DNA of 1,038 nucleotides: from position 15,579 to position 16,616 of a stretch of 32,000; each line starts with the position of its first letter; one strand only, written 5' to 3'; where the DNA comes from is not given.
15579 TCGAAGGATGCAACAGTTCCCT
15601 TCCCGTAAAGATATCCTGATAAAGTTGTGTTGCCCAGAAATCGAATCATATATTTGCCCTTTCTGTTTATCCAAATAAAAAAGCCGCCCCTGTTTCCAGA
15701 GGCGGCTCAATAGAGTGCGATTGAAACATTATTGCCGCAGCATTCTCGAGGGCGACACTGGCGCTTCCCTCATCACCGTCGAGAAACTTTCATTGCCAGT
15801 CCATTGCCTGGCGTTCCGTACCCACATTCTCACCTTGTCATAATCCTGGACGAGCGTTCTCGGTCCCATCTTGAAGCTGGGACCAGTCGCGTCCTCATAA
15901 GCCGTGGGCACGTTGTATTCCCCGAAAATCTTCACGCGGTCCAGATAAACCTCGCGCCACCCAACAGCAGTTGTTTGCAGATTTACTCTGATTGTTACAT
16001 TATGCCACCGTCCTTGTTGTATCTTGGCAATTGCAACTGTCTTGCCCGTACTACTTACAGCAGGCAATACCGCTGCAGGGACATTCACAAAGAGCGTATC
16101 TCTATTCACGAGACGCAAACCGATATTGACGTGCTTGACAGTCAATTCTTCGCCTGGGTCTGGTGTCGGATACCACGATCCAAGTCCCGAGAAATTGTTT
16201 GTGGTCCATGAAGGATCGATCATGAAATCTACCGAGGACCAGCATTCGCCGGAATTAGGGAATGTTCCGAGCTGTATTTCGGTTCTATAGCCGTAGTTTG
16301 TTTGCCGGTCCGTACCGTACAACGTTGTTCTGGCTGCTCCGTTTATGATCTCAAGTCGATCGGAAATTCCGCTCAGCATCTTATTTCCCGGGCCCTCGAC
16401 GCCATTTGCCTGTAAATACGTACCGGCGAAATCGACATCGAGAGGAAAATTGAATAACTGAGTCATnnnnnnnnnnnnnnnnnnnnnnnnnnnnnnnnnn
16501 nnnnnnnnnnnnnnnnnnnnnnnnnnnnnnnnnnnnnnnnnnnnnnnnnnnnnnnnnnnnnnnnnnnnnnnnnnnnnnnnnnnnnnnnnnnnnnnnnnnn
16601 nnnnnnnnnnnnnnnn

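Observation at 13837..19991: Three stacked two-gene glycan-targeting cassettes between the portal and scaffold genes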

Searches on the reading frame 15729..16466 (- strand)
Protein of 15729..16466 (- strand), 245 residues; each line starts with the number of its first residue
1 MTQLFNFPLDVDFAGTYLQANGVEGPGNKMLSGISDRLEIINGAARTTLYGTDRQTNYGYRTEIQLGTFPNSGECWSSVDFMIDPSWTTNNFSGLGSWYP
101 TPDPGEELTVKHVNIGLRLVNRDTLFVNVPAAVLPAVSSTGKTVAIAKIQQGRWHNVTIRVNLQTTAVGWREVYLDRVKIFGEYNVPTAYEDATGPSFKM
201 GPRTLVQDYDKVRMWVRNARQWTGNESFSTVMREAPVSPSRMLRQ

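Call 6: search_protein_families(library=pfam, proteins=[window:15729-16466:-], max_evalue=1)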
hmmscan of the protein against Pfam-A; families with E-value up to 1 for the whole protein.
window:15729-16466:- (245 aa): 1 family
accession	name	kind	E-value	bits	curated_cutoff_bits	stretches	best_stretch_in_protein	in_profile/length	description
PF14099.13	Polysacc_lyase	-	8.1e-13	49.2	29.9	1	44-201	34-192/210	Polysaccharide lyase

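Call 7: search_protein_families(library=phrogs, proteins=[window:15729-16466:-], max_evalue=0.01)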
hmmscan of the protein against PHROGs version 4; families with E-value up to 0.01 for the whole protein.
window:15729-16466:- (245 aa): 0 families

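Call 18: search_solved_structures(query=window:15729-16466:-, max_evalue=10, show_alignments=2)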
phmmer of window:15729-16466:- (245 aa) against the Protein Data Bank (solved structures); distinct sequences matched with E-value up to 10: 1.
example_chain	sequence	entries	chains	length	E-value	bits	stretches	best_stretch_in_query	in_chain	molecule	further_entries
2zzj_A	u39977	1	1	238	0.0002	23.6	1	146-201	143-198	Glucuronan lyase A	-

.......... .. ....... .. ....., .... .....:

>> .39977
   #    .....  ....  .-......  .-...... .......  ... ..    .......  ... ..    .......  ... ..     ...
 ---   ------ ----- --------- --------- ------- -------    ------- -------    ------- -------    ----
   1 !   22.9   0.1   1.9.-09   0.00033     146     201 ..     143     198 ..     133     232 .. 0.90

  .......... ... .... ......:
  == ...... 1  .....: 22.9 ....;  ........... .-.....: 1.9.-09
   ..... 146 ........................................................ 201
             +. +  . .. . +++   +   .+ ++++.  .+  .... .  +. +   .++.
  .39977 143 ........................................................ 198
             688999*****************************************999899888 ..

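Call 77: search_protein_families(library=padloc, proteins=[window:15729-16466:-], max_evalue=0.01)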
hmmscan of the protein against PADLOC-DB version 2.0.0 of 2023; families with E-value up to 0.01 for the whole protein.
window:15729-16466:- (245 aa): 0 families

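Call 78: search_protein_families(library=ncbifam, proteins=[window:15729-16466:-], max_evalue=0.01)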
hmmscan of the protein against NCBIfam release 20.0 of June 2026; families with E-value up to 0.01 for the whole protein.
window:15729-16466:- (245 aa): 0 families
